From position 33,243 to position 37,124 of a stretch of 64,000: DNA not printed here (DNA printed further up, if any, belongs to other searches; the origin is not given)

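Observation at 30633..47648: Cellulosome-like cohesin-dockerin surface system whose cargo is adhesins and unknown modules, not recognisable enzymes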

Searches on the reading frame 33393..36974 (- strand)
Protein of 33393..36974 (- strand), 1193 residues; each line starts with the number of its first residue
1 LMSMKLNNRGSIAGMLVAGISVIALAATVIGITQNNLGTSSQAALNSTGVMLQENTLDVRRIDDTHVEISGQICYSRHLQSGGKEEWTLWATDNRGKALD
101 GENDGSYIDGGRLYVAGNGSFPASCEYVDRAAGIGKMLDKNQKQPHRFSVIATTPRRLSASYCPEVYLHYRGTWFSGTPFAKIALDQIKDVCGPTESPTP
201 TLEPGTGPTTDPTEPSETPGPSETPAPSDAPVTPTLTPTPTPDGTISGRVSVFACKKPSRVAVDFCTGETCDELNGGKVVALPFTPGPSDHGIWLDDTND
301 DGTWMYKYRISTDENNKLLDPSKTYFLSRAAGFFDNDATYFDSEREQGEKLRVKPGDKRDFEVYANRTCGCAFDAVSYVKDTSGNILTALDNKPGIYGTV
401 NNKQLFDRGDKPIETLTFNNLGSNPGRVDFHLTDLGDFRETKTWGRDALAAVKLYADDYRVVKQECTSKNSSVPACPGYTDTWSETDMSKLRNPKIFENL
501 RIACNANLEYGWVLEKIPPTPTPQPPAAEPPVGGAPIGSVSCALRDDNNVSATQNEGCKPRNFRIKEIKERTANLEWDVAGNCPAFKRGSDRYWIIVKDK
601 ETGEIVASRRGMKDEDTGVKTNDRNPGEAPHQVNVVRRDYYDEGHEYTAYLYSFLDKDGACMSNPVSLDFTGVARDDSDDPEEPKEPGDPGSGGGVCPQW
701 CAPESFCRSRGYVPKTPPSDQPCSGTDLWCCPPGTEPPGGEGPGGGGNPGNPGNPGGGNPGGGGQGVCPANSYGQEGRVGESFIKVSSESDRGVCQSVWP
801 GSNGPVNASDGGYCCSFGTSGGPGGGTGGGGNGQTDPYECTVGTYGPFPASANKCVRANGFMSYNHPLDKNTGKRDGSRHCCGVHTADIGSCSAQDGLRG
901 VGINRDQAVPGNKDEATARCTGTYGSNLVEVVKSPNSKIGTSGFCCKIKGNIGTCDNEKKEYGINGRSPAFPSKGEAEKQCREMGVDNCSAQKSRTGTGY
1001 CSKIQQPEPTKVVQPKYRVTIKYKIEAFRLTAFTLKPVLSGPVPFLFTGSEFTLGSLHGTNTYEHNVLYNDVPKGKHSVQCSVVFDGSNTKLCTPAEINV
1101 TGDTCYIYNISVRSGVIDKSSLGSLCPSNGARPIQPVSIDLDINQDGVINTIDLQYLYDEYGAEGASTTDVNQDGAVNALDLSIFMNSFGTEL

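Call 5: search_protein_families(library=pfam, proteins=[window:33393-36974:-], max_evalue=1)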
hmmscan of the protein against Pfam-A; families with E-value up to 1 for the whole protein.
window:33393-36974:- (1193 aa): 1 family
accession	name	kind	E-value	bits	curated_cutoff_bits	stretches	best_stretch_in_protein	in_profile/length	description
PF00404.24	Dockerin_1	-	2e-07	31.5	22.9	1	1142-1187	3-54/57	Dockerin type I domain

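Call 25: search_solved_structures(query=window:33393-36974:-, max_evalue=1)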
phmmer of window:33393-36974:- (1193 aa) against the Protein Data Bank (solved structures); distinct sequences matched with E-value up to 1: 7.
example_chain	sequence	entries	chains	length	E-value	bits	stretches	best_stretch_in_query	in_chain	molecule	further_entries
2y3n_B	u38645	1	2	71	0.056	14.2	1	1139-1190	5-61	CELLULOSOMAL FAMILY-48 PROCESSIVE GLYCOSIDE HYDROLASE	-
7fdj_A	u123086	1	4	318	0.56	10.9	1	817-871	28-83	Capsid protein,Immunoglobulin G-binding protein A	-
2mte_A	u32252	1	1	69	0.59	10.8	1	1142-1186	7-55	Cellulose 1,4-beta-cellobiosidase (reducing end) CelS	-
1daq_A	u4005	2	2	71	0.59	10.8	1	1142-1186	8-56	ENDOGLUCANASE SS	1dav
6kg9_A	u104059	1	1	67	0.67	10.6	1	1141-1185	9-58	And cellulose-binding endoglucanase family 9 CelL ortholog dockerin domain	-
6kge_D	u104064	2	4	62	0.74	10.5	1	1142-1184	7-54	And cellulose-binding endoglucanase family 9 CelL ortholog dockerin domain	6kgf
5ji4_A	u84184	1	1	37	0.84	10.3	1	961-990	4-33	W37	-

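Call 54: search_protein_families(library=ncbifam, proteins=[window:33393-36974:-], max_evalue=0.1)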
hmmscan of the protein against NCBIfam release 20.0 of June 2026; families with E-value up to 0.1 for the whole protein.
window:33393-36974:- (1193 aa): 1 family
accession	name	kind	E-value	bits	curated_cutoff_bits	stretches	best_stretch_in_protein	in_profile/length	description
NF041540.1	dockerin_GC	domain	0.00087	19.6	29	1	1144-1189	13-63/67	GC-type dockerin domain-anchored protein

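Call 84: search_solved_structures(query=A10, max_evalue=1)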
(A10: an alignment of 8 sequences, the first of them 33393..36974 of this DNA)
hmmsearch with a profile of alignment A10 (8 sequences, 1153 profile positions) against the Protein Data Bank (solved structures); distinct sequences matched with E-value up to 1: 187 (the best 60 are shown).
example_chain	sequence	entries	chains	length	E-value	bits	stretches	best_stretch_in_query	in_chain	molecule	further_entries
4fl4_A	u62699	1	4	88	1.3e-06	30.2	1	1092-1144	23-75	Glycoside hydrolase family 9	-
2y3n_B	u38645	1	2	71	1e-05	27.2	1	1093-1150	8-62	CELLULOSOMAL FAMILY-48 PROCESSIVE GLYCOSIDE HYDROLASE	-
4cj0_A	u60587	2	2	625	0.00011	23.8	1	1093-1144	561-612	ENDOGLUCANASE D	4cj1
1clc_A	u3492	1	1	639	0.00011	23.8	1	1093-1144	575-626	ENDOGLUCANASE CELD; EC: 3.2.1.4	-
6kg9_A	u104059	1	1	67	0.00055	21.5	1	1093-1146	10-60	And cellulose-binding endoglucanase family 9 CelL ortholog dockerin domain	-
6kge_D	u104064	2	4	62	0.0013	20.2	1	1093-1146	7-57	And cellulose-binding endoglucanase family 9 CelL ortholog dockerin domain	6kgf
6kgc_B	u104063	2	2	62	0.0013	20.2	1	1093-1146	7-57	And cellulose-binding endoglucanase family 9 CelL ortholog dockerin domain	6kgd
5k39_B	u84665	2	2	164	0.002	19.6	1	1042-1148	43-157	Dockerin module from a protein of unknown function | Ig domain protein group 2 domain protein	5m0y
1daq_A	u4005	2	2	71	0.0021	19.6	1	1093-1144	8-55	ENDOGLUCANASE SS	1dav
2mte_A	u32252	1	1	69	0.0021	19.5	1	1093-1144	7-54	Cellulose 1,4-beta-cellobiosidase (reducing end) CelS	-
2rrt_A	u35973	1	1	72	0.0023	19.4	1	1084-1146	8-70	Calmodulin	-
3u0k_A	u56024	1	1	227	0.0049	18.3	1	1080-1139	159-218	RCaMP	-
7jts_t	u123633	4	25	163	0.0057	18.1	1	1084-1143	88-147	Calmodulin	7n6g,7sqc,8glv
2k0j_A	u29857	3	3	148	0.0066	17.9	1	1080-1139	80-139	calmodulin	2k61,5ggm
7nqc_A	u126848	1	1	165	0.0072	17.8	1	1080-1149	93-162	Calmodulin-1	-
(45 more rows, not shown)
